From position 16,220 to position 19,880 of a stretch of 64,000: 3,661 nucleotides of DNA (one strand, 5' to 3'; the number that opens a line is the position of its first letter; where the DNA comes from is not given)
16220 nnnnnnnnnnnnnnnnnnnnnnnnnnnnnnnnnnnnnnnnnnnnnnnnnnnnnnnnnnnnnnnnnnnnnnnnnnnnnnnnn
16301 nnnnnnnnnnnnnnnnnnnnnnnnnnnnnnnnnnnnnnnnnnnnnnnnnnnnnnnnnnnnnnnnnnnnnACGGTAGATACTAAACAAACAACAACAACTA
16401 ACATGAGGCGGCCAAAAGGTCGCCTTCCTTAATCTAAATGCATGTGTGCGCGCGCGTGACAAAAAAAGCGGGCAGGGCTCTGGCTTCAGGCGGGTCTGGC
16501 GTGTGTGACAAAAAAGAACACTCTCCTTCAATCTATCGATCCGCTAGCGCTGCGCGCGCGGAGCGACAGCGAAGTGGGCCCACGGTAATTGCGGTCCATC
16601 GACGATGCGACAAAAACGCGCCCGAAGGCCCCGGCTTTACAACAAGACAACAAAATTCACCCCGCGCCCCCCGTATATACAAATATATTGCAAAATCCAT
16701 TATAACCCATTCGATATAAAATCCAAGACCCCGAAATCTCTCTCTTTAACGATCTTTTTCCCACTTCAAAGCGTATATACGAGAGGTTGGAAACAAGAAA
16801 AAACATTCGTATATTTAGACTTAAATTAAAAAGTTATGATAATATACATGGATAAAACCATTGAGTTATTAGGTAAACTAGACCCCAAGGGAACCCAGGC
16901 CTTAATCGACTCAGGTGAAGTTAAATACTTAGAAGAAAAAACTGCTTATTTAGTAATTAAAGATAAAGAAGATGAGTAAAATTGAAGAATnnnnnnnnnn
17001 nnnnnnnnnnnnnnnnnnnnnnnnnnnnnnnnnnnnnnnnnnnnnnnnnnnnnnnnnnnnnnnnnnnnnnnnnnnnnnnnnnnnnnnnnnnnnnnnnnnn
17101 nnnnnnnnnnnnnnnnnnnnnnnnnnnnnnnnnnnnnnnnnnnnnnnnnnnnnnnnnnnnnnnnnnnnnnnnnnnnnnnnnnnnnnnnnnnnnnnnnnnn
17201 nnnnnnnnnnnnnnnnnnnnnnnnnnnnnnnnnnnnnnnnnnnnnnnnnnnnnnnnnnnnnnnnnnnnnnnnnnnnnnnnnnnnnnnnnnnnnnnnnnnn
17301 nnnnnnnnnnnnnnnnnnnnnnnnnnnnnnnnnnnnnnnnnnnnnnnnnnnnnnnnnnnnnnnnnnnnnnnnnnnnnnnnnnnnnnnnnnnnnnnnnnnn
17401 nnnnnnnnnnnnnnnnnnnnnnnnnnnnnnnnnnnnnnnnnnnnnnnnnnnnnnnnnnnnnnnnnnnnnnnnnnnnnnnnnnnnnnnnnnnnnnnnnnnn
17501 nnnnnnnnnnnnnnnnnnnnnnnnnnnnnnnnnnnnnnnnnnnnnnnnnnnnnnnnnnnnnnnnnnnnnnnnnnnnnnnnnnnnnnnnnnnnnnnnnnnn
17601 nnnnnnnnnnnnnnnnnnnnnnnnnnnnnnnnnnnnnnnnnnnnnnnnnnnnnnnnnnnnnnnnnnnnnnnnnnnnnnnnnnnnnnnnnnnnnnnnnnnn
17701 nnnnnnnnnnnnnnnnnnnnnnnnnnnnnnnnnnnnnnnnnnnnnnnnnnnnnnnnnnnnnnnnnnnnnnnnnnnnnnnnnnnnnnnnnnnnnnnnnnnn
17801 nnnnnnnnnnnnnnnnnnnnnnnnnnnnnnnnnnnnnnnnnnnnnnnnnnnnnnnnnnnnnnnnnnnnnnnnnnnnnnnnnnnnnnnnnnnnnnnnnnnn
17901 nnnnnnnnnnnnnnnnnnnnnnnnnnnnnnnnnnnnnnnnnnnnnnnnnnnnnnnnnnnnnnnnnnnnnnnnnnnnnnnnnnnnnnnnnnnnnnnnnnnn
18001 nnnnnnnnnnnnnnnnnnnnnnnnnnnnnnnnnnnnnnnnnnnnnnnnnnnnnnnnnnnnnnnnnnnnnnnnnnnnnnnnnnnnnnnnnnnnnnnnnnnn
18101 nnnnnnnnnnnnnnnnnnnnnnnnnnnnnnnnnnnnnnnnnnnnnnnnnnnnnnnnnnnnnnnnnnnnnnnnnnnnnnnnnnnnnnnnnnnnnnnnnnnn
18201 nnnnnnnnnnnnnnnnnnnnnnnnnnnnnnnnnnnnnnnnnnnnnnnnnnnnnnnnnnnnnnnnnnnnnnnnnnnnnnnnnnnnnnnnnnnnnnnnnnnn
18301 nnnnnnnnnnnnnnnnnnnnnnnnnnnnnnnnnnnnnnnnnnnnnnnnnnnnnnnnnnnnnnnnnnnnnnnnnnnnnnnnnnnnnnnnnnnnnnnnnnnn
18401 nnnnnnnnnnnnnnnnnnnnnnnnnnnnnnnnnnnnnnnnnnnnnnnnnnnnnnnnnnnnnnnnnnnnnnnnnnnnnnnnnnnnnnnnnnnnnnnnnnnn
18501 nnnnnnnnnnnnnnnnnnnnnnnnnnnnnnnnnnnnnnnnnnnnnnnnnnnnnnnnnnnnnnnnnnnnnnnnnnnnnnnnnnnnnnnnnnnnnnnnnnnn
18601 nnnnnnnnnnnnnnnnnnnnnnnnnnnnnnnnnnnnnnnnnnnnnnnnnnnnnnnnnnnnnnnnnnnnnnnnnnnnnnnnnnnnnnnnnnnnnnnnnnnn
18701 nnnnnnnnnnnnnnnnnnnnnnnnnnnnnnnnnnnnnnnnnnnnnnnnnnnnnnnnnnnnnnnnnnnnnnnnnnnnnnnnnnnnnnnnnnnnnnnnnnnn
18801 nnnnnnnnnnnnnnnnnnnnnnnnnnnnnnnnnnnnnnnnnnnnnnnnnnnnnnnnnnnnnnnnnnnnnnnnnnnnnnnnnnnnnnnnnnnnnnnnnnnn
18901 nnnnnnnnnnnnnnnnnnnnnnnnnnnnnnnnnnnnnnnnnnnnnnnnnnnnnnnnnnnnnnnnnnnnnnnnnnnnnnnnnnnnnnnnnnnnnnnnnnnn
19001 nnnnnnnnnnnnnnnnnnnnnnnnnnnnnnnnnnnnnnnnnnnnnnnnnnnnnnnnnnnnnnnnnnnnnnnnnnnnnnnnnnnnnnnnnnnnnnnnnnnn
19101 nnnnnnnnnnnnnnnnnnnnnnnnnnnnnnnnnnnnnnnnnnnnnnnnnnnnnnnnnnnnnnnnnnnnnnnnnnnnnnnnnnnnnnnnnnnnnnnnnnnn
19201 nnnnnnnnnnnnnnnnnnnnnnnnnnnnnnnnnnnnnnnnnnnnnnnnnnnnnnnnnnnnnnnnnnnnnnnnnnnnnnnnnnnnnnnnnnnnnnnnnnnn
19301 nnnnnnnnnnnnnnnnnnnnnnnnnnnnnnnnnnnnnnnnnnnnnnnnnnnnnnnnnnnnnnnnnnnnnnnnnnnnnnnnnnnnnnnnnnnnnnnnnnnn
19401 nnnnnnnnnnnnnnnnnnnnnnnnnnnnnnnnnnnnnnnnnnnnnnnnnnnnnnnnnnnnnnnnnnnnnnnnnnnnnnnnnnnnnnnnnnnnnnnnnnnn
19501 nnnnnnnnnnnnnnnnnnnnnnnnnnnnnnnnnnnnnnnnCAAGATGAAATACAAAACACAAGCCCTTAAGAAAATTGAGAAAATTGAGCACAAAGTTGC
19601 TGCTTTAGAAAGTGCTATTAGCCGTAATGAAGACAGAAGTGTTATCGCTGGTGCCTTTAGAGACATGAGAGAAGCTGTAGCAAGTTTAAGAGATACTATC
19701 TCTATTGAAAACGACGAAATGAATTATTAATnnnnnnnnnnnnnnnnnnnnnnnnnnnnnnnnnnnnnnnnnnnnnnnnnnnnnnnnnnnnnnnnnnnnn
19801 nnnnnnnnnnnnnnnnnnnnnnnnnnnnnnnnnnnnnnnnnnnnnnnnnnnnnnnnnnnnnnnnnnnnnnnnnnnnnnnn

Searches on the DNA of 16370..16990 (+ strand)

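Call 54: search_dna_similar(query=window:16370-16990:+, collection=phages, mode=distant, max_evalue=0.01)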
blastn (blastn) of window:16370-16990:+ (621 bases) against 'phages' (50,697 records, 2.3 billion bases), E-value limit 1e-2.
No match.

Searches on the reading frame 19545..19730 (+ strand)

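Call 51: search_protein_families(library=pfam, proteins=[window:19545-19730:+], max_evalue=0.05)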
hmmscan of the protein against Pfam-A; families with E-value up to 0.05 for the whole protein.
window:19545-19730:+ (61 aa): 3 families
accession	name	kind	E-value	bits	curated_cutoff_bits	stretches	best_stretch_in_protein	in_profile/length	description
PF23175.1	bHLH_STRA8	-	0.0058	17.1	25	1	6-53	4-49/80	Stimulated by retinoic acid gene 8 protein bHLH domain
PF10372.14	CdaS_N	-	0.045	14.3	27.2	0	2-53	9-58/69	Diadenylate cyclase CdaS, N-terminal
PF23252.1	KH_PARP14_5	-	0.049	14.2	23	0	4-50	18-64/70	PARP14, fifth type I KH domain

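Call 64: search_protein_families(library=phrogs, proteins=[window:19545-19730:+], max_evalue=0.01)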
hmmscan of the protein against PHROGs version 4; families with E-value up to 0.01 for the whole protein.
window:19545-19730:+ (61 aa): 0 families
